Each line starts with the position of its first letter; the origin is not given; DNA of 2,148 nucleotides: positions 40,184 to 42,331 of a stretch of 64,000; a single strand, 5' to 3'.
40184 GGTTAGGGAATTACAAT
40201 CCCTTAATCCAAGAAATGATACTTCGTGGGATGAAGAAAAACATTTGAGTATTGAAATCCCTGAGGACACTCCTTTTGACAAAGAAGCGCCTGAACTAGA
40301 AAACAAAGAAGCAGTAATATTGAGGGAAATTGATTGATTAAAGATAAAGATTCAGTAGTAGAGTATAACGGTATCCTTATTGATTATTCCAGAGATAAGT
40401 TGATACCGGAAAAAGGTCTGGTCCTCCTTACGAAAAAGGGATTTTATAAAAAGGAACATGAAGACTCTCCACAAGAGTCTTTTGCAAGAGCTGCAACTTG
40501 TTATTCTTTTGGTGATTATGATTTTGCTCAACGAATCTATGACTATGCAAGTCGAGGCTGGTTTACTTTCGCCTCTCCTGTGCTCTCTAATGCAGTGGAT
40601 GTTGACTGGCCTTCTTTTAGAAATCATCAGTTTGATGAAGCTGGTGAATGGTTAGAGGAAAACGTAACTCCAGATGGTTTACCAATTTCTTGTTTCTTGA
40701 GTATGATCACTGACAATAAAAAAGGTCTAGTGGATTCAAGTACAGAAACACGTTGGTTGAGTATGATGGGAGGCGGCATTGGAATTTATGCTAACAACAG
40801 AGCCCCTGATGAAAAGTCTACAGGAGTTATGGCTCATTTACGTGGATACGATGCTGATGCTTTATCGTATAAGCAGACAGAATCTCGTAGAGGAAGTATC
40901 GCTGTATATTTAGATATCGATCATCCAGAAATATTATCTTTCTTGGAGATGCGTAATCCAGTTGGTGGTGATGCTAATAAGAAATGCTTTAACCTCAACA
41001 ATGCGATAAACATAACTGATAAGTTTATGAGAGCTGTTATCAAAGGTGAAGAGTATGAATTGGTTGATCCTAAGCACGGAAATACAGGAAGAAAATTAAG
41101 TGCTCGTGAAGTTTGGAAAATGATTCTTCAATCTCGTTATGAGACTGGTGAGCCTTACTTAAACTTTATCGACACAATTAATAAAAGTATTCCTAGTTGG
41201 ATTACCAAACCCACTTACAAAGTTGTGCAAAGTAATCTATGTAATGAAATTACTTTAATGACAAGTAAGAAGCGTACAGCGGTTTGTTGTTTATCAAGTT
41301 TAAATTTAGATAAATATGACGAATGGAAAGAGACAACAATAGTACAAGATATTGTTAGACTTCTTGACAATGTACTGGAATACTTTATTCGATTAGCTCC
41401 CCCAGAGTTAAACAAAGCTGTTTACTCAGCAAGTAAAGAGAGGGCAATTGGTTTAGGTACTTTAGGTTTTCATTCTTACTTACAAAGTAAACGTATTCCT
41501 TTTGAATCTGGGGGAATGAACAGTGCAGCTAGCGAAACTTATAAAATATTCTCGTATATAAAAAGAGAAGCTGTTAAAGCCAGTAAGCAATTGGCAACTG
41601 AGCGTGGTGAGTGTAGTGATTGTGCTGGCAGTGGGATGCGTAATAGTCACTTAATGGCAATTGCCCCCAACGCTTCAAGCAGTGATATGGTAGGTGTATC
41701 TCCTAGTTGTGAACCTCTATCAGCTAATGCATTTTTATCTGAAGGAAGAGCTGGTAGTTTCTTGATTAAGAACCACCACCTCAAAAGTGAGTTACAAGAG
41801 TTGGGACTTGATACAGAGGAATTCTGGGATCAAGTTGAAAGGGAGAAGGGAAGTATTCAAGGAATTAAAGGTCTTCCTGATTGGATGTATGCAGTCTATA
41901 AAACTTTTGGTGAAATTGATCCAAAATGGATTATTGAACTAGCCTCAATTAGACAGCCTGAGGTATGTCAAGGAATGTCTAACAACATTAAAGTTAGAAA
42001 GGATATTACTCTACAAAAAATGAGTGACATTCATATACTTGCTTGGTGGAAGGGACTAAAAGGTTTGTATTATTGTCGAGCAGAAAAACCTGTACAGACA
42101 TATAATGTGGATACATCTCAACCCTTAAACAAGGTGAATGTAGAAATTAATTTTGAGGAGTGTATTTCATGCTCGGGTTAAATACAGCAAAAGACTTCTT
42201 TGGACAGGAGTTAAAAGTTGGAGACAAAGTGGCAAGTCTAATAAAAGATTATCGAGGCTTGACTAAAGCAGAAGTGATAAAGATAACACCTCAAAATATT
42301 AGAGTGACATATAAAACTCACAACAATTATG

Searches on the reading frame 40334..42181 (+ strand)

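Call 14: search_protein_families(library=phrogs, proteins=[window:40334-42181:+], max_evalue=0.00001)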
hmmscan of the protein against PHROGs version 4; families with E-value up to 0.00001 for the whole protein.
window:40334-42181:+ (615 aa): 9 families
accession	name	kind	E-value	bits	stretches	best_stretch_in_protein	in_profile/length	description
phrog_84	-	DNA, RNA and nucleotide metabolism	3.3e-152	509.7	1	11-614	185-795/975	ribonucleoside-diphosphate reductase large subunit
phrog_3844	-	moron, auxiliary metabolic gene and host takeover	3.3e-54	185.5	2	247-428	81-267/451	NrdA-like aerobic NDP reductase large subunit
phrog_30939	-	DNA, RNA and nucleotide metabolism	1e-38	133.8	1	115-566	496-942/977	ribonucleotide reductase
phrog_3987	-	DNA, RNA and nucleotide metabolism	1.5e-33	117.1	2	112-248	214-357/467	ribonucleotide reductase large subunit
phrog_29665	-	unknown function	3.5e-26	93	1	315-445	9-150/150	-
phrog_22953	-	DNA, RNA and nucleotide metabolism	9.9e-17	62.6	1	162-247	21-105/201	ribonucleotide reductase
phrog_33412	-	unknown function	1.1e-15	58.6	1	479-592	17-131/140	-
phrog_367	-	DNA, RNA and nucleotide metabolism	8e-12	45.1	1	197-469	294-541/701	ribonucleotide reductase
phrog_12229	-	DNA, RNA and nucleotide metabolism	2.1e-11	43.9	1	184-307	473-576/577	ribonucleotide reductase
